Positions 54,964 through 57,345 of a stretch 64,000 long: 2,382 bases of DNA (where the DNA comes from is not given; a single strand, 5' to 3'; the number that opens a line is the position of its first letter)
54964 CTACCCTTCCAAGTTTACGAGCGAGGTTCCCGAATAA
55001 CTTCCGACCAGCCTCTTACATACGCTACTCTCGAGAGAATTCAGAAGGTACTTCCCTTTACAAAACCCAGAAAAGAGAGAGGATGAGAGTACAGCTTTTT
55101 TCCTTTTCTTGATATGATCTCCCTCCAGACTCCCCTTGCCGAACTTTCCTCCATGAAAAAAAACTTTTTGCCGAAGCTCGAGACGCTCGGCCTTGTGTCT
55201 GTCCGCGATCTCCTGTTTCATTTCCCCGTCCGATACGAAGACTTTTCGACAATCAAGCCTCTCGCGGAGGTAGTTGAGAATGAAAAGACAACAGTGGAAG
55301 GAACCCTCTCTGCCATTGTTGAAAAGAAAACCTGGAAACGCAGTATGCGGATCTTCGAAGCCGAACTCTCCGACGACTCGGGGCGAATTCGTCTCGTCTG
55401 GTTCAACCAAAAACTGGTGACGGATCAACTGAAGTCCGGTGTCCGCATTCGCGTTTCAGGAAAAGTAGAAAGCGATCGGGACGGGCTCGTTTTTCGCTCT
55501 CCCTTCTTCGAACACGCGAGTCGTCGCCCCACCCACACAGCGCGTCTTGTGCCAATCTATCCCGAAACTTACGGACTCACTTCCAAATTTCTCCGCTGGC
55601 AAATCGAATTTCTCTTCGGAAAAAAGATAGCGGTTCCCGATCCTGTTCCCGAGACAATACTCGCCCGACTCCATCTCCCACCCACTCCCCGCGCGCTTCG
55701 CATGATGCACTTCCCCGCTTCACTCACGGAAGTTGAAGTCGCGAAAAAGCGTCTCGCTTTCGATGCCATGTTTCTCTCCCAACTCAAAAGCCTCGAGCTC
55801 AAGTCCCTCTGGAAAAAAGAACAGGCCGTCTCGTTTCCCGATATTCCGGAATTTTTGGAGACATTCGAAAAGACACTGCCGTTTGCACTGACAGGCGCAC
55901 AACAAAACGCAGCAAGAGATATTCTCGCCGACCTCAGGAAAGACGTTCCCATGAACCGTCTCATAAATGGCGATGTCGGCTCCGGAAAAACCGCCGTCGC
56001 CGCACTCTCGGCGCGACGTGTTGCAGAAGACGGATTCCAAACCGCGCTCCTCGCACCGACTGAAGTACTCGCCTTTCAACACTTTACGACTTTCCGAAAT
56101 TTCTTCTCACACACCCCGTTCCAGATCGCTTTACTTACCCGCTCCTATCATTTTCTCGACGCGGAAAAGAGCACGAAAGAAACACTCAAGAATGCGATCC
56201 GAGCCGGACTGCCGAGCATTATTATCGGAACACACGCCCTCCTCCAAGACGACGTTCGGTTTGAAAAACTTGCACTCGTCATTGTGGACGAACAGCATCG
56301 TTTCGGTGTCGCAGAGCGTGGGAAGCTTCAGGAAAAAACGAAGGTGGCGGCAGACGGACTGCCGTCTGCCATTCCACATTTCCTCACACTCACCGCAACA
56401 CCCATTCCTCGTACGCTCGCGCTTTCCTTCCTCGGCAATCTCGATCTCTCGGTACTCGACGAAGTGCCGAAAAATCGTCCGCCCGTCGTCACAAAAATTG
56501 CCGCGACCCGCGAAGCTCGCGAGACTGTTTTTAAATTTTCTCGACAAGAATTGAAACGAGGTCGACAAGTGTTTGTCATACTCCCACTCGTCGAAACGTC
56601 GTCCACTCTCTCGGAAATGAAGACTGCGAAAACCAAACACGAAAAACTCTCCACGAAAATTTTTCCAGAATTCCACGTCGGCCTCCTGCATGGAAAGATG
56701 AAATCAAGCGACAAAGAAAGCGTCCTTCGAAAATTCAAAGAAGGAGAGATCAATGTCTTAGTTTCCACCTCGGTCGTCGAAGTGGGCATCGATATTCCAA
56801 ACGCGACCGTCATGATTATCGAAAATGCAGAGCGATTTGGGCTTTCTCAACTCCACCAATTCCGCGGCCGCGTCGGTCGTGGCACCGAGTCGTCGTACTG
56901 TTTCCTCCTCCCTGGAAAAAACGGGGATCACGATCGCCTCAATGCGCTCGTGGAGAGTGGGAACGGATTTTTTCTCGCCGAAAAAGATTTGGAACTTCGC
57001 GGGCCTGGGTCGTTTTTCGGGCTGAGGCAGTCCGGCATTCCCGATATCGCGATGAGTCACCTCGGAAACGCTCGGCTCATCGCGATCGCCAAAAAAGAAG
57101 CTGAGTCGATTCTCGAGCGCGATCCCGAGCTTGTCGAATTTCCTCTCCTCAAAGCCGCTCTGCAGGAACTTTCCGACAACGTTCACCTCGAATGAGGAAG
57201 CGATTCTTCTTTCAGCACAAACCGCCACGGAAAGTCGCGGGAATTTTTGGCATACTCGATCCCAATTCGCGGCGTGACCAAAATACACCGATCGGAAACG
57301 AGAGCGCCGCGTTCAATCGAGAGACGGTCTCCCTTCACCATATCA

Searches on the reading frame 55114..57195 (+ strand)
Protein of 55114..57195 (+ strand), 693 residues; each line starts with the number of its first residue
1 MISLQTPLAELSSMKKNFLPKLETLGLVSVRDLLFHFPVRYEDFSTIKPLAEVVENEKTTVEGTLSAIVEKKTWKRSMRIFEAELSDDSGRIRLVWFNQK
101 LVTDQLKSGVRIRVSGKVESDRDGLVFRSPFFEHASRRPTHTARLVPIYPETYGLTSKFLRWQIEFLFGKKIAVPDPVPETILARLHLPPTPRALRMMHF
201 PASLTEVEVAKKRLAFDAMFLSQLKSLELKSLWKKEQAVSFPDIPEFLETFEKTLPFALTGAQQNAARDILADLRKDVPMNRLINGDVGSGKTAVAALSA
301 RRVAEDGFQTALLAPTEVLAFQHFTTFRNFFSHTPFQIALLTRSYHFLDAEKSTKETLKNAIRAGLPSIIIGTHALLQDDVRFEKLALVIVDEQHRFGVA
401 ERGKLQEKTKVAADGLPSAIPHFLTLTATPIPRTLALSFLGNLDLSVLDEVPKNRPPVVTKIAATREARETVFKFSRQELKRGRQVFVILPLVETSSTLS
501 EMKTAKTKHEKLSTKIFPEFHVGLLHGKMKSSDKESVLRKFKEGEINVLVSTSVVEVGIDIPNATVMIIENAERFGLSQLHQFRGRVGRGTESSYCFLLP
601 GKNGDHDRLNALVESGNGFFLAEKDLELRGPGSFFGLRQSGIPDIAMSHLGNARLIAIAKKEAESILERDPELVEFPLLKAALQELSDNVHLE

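Call 53: search_protein_families(library=pfam, proteins=[window:55114-57195:+])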
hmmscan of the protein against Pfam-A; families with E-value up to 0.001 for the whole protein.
window:55114-57195:+ (693 aa): 8 families
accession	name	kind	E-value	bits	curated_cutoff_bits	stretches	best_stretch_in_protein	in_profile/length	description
PF00270.35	DEAD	-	3e-22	79.5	26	1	262-434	3-163/167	DEAD/DEAH box helicase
PF17191.10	RecG_wedge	-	3.5e-22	79.2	23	1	22-162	16-153/162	RecG wedge domain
PF00271.37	Helicase_C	-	6.1e-21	75.2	23.5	1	481-589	13-108/110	Helicase conserved C-terminal domain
PF04851.21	ResIII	-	4.8e-10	40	22.5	1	260-430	5-162/164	Type III restriction enzyme, res subunit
PF19833.4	RecG_dom3_C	-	5.9e-09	36.3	26.8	1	617-688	3-78/87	ATP-dependent DNA helicase RecG, domain 3, C-terminal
PF01336.31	tRNA_anti-codon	-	7.5e-08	32.6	27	1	64-125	6-65/75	OB-fold nucleic acid binding domain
PF22590.2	Cas3-like_C_2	-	9.6e-06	26.3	27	1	503-590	13-104/106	CRISPR-associated nuclease/helicase Cas3, C-terminal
PF13604.12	AAA_30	-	0.00084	19.6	27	0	259-401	2-104/191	AAA domain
